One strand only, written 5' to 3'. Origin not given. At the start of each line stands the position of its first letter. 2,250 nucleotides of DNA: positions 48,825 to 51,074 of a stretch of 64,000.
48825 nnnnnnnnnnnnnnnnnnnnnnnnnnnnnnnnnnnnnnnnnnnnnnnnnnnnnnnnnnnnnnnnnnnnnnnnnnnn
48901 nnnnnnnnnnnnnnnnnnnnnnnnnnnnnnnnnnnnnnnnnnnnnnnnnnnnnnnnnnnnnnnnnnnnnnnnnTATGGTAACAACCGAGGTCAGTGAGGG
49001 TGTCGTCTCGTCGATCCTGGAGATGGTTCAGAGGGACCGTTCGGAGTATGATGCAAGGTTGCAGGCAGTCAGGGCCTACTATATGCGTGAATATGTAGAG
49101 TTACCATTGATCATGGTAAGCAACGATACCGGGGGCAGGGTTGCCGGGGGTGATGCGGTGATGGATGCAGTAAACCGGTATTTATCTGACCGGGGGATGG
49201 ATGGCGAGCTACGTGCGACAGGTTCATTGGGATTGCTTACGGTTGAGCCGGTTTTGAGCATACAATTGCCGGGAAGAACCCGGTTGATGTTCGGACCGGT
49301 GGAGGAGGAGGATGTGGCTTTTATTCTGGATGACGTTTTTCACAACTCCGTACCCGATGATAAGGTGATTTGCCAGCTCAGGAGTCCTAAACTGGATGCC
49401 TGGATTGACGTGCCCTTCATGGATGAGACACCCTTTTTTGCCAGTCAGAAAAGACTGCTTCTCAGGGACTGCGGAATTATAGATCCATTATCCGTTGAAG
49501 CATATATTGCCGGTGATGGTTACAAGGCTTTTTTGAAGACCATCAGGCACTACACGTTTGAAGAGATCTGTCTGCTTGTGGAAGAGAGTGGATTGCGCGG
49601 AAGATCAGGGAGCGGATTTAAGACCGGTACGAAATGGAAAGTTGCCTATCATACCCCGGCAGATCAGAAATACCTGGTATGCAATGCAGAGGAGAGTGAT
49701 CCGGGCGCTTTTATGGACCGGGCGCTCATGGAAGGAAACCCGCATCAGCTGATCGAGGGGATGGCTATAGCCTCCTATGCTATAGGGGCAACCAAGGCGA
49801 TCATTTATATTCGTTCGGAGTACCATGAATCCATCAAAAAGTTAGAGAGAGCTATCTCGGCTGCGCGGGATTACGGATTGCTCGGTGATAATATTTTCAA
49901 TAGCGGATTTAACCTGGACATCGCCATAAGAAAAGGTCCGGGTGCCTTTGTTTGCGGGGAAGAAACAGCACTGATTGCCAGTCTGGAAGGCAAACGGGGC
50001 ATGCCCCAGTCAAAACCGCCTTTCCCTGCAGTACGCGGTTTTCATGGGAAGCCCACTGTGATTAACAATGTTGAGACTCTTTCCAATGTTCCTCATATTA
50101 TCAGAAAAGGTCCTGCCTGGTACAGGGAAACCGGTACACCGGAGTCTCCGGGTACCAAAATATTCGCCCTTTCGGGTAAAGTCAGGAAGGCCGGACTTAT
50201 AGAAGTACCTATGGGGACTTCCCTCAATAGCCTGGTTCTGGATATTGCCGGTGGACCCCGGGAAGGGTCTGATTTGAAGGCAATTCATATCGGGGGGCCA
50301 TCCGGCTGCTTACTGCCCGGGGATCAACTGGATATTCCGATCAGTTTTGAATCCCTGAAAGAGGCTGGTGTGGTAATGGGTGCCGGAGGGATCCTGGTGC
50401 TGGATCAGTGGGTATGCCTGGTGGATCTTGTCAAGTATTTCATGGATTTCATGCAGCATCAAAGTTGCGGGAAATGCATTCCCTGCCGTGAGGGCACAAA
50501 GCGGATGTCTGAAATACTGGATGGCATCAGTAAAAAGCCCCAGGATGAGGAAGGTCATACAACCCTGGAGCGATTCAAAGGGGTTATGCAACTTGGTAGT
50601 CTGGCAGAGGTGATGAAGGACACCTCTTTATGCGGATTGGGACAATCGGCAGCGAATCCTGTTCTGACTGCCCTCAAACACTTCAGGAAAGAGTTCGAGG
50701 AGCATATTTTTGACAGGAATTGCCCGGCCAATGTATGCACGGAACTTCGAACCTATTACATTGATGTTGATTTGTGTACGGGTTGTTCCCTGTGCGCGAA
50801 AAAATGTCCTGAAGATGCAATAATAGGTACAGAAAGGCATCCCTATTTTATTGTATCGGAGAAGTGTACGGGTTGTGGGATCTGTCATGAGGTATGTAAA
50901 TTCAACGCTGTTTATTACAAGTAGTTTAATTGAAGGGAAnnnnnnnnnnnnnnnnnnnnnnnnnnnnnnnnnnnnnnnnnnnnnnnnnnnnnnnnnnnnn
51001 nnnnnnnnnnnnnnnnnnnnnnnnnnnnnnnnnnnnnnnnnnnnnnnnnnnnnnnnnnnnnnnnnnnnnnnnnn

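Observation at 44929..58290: Hydrogenase island: HydCBA operon bracketed by two sensory H-domain paralogues, a PP2C phosphatase, a three-protein phosphorelay, Rex and a TM1266-like regulator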

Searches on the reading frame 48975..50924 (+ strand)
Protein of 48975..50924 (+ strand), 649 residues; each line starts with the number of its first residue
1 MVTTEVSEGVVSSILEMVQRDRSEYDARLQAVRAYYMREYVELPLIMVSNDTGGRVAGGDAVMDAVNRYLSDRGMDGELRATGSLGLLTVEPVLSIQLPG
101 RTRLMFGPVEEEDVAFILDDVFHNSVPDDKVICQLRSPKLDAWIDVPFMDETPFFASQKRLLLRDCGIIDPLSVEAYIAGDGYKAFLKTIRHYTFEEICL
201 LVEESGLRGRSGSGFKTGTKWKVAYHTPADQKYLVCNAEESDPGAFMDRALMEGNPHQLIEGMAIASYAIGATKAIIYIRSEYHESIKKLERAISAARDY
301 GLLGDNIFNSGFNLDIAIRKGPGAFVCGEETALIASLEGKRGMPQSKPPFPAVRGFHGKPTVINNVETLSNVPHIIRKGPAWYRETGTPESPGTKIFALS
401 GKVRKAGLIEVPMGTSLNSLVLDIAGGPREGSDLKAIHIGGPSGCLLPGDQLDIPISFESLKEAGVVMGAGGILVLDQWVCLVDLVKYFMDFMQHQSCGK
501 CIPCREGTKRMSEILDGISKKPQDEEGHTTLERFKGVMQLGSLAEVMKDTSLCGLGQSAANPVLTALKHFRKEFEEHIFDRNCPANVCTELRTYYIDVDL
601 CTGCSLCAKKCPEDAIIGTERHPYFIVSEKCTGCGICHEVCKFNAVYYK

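Call 3: search_protein_families(library=pfam, proteins=[window:48975-50924:+])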
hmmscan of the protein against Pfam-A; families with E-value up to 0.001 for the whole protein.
window:48975-50924:+ (649 aa): 10 families
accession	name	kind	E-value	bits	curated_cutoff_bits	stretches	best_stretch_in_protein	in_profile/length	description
PF01512.22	Complex1_51K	-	2.1e-47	161.2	31.2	1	202-374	1-150/150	Nuo51 FMN-binding domain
PF10589.14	NADH_4Fe-4S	-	4.1e-29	100.7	23.5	1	484-577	1-85/85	NADH-ubiquinone oxidoreductase-F iron-sulfur binding region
PF00037.32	Fer4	-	1.4e-12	47.3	21.1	2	594-616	1-23/24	4Fe-4S binding domain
PF14697.11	Fer4_21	-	6.9e-09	36.2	35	1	596-642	3-52/59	4Fe-4S dicluster domain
PF13237.11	Fer4_10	-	2.7e-07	30.9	25.5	1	594-641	2-52/53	4Fe-4S dicluster domain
PF13187.11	Fer4_9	-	9.9e-07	29.1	27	1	601-644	2-50/52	4Fe-4S dicluster domain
PF12797.12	Fer4_2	-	3.1e-06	27.2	24.5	1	624-642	3-21/22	4Fe-4S binding domain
PF12837.12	Fer4_6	-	4.1e-06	26.9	25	2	596-616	4-24/24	4Fe-4S binding domain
PF12838.12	Fer4_7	-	2e-05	25.4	27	1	601-645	2-52/52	4Fe-4S dicluster domain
PF10531.15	SLBB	-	4.3e-05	23.7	27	1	397-439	2-43/55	SLBB domain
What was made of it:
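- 48975..50924 (+): hydB (NuoF-like FMN/NADH subunit with C-terminal 2x[4Fe-4S]). The N-terminal 170 aa have no Cys cluster and no Pfam hit. Complex1_51K, NADH_4Fe-4S and Fer4 domains (call 3).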

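Call 21: search_protein_families(library=ncbifam, proteins=[window:48975-50924:+], max_evalue=0.01)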
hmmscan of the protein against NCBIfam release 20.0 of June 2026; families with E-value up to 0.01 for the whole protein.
window:48975-50924:+ (649 aa): 55 families (the best 25 are shown)
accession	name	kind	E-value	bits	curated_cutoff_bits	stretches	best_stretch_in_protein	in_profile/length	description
TIGR01959.1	nuoF_fam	equivalog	3.5e-142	473.6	558.65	1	171-578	11-410/410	NADH-quinone oxidoreductase subunit NuoF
NF010120.0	PRK13596.1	equivalog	1.1e-108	363.6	389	1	190-581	35-420/433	NADH-quinone oxidoreductase subunit NuoF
NF008436.0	PRK11278.1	equivalog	4e-107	358.9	749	1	170-582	23-430/448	NADH-quinone oxidoreductase subunit NuoF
TIGR01944.1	rnfB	subfamily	9.6e-14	51.4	68.7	1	590-646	104-160/190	RnfABCDGE type electron transport complex subunit B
TIGR04481.1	PR_assoc_PrdC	equivalog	8.9e-12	44.5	490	1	197-442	75-283/425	proline reductase-associated electron transfer protein PrdC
NF003454.1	PRK05035.1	equivalog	2.1e-11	43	345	1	189-449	117-340/556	electron transport complex subunit RsxC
NF003475.0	PRK05113.1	equivalog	1.3e-10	41.5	203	1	592-645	106-159/190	electron transport complex subunit RsxB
TIGR01945.1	rnfC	subfamily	5.1e-10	38.5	245.95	1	191-297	117-221/435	RnfABCDGE type electron transport complex subunit C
NF005415.0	PRK06991.1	equivalog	8.3e-10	38.8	281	1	595-642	81-128/284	electron transport complex subunit RsxB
TIGR02700.1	flavo_MJ0208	hypoth_equivalog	5.3e-09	35.7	251.35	1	591-646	140-194/234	dihydromethanopterin reductase (acceptor)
NF058577.1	FdxA_fam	equivalog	1.4e-08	34.7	65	2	594-645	3-52/52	4Fe-4S ferredoxin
TIGR02179.1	PorD_KorD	subfamily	2.9e-08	33.7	60.05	2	596-646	22-72/78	2-oxoacid:acceptor oxidoreductase, delta subunit, pyruvate/2-ketoisovalerate family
NF006446.0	PRK08764.1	equivalog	8.5e-08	32.2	220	1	577-646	66-133/139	Rnf electron transport complex subunit RnfB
NF038196.1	ferrodoxin_EFR1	subfamily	1.4e-07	31.8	75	1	587-649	173-232/242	EFR1 family ferrodoxin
NF041836.1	rnfB_Methano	equivalog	1.3e-06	28.1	445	1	601-646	218-262/265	Rnf electron transport complex subunit RnfB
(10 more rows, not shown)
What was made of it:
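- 48975..50924 (+): NuoF family E 3.5e-142 (call 21).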
